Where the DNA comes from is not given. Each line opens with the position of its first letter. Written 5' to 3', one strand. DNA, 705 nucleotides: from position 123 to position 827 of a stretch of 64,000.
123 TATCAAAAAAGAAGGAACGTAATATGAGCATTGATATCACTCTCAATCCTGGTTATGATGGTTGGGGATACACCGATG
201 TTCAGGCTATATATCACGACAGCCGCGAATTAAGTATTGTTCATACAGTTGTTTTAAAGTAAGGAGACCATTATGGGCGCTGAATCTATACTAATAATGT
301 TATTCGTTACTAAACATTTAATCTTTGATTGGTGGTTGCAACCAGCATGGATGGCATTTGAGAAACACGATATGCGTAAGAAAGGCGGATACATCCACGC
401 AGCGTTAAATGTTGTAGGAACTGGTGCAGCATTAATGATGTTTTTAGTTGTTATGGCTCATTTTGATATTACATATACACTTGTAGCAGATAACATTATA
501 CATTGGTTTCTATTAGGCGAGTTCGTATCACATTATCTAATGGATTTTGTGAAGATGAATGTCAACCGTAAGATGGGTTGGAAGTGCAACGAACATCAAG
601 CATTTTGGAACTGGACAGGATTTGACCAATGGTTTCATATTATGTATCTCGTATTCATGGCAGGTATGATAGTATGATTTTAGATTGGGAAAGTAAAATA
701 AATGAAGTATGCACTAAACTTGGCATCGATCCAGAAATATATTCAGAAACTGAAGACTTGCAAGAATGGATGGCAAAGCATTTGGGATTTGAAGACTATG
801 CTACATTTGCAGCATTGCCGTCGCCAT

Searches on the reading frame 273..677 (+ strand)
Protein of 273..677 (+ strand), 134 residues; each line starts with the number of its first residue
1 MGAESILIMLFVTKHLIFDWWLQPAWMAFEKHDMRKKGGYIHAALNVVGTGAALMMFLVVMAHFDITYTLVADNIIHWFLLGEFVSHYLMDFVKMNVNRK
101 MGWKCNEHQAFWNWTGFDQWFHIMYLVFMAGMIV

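Call 20: find_encoding_contigs(protein=window:273-677:+, flank=10000, max_places=4)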
Protein window:273-677:+ (134 aa): 6 contigs read that carry it; 2 places shown.
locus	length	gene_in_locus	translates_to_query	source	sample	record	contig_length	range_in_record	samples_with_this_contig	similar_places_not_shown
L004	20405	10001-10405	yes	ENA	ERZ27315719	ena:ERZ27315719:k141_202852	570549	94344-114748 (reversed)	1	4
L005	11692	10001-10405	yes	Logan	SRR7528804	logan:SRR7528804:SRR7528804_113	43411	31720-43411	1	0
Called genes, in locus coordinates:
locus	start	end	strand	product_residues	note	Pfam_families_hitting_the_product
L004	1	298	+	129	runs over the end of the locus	-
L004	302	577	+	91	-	-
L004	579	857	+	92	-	-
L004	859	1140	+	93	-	-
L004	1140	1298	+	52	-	-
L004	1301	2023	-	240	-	PF07460:NUMOD3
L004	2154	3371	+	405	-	PF00587:tRNA-synt_2b, PF03129:HGTP_anticodon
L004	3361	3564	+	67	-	-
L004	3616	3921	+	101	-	-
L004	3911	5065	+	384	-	PF14284:PcfJ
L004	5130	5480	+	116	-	-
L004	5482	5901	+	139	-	-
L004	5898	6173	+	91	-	-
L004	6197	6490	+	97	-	-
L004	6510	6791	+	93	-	-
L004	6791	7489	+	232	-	PF00300:His_Phos_1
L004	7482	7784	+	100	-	-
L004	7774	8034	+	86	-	-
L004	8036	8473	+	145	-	-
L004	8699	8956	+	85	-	-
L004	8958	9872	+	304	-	PF04446:Thg1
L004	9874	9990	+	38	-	-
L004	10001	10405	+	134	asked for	PF11750:DUF3307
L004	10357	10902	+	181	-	-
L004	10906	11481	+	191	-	-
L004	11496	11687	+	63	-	-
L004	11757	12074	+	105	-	-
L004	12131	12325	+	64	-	-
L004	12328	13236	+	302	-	-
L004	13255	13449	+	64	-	-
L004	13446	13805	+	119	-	-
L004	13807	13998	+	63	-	-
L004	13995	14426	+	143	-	PF00293:NUDIX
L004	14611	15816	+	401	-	PF01653:DNA_ligase_aden, PF03120:OB_DNA_ligase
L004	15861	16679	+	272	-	PF00533:BRCT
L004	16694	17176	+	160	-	PF05981:CreA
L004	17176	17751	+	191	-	-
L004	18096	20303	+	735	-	PF14447:Prok-RING_4 (weak)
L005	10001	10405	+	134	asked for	PF11750:DUF3307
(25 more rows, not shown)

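Call 31: search_protein_families(library=ncbifam, proteins=[L004:2154-3371:+, L004:8958-9872:+, L004:6791-7489:+, L004:3911-5065:+], max_evalue=0.001)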
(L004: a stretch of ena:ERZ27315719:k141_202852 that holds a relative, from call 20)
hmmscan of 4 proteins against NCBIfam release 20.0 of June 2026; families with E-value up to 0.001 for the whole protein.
L004:2154-3371:+ (405 aa): 14 families
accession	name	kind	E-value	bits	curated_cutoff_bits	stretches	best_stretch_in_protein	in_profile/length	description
TIGR00418.1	thrS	equivalog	1.4e-146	489.8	383.65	1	2-396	171-559/565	threonine--tRNA ligase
NF003068.0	PRK03991.1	equivalog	4.7e-61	206.9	484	1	2-401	197-591/613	threonine--tRNA ligase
NF006625.0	PRK09194.1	equivalog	1.1e-24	87.2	558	2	19-190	35-196/559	proline--tRNA ligase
NF008979.1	PRK12325.1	exception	5.7e-21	74.9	550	2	19-193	35-199/437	proline--tRNA ligase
TIGR00442.1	hisS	equivalog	1.4e-20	73.7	286.75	2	22-194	5-162/406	histidine--tRNA ligase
TIGR00408.1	proS_fam_I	equivalog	3.4e-20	72.4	437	2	21-181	28-183/475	proline--tRNA ligase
TIGR00409.1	proS_fam_II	equivalog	1.3e-19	70.6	306.7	2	21-188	37-194/568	proline--tRNA ligase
NF003211.1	PRK04173.1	equivalog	2.8e-14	52.8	312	1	24-78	28-84/454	glycine--tRNA ligase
NF011500.0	PRK14938.1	equivalog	2.2e-12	46.6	362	1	300-389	264-354/387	Ser-tRNA(Thr) hydrolase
TIGR00389.1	glyS_dimeric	equivalog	5.9e-12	44.9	243.3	2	22-80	28-87/565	glycine--tRNA ligase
NF009085.0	PRK12420.1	equivalog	1.8e-08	34.1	540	1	333-388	360-415/426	histidine--tRNA ligase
TIGR00414.1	serS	equivalog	1.4e-06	27.6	301.65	1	3-80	141-222/418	serine--tRNA ligase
NF002120.0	PRK00960.1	equivalog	0.00065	18.4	611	0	69-166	283-379/518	serine--tRNA ligase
TIGR02367.1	PylS_Cterm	equivalog_domain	0.00071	19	178.15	0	37-164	31-146/242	pyrrolysine--tRNA(Pyl) ligase large subunit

L004:8958-9872:+ (304 aa): 0 families

L004:6791-7489:+ (232 aa): 16 families
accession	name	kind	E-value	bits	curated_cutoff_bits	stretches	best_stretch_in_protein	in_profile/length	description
TIGR03162.1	ribazole_cobC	equivalog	4.3e-16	58.9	162.9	1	3-201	1-163/176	alpha-ribazole phosphatase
NF005567.0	PRK07238.1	equivalog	1.1e-09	38.1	326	1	2-202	179-345/378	bifunctional RNase H/acid phosphatase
NF045917.1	PhserinePhPspA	equivalog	2.8e-09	37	350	1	2-197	3-164/211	phosphoserine phosphatase PspA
NF002339.0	PRK01295.1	equivalog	5.7e-09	35.7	316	1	3-200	5-175/206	2,3-bisphosphoglycerate-dependent phosphoglycerate mutase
NF010713.0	PRK14115.1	equivalog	1.2e-08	34.5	305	0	2-45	3-43/248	2,3-diphosphoglycerate-dependent phosphoglycerate mutase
NF002217.0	PRK01112.1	equivalog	1.7e-08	34.2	320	1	2-200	3-198/228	2,3-bisphosphoglycerate-dependent phosphoglycerate mutase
NF011580.0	PRK15004.1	equivalog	9.1e-07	29.1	250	1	1-193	1-159/203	adenosylcobalamin/alpha-ribazole phosphatase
NF010718.0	PRK14120.1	equivalog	1.6e-06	27.6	366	1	2-193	6-193/249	phosphoglyceromutase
TIGR01258.1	pgm_1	subfamily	1.9e-06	27.4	81.7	0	1-46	1-43/245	2,3-bisphosphoglycerate-dependent phosphoglycerate mutase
TIGR03848.1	MSMEG_4193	subfamily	2.9e-06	26.8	203.85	1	3-195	2-164/204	MSMEG_4193 family putative phosphomutase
NF010717.0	PRK14119.1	equivalog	9.4e-06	25.4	378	0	2-46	3-44/228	2,3-diphosphoglycerate-dependent phosphoglycerate mutase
NF002901.0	PRK03482.1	equivalog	1.7e-05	24.5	261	1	2-217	3-183/215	2,3-diphosphoglycerate-dependent phosphoglycerate mutase GpmB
TIGR00249.1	sixA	equivalog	2.7e-05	24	74.5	1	1-84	1-68/154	phosphohistidine phosphatase SixA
NF038349.1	dPGM_arch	equivalog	3.3e-05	23.8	225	1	3-52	1-49/194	2,3-diphosphoglycerate-dependent phosphoglycerate mutase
NF010714.0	PRK14116.1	equivalog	6.6e-05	22.5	401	0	2-45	3-43/229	2,3-diphosphoglycerate-dependent phosphoglycerate mutase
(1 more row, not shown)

L004:3911-5065:+ (384 aa): 0 families
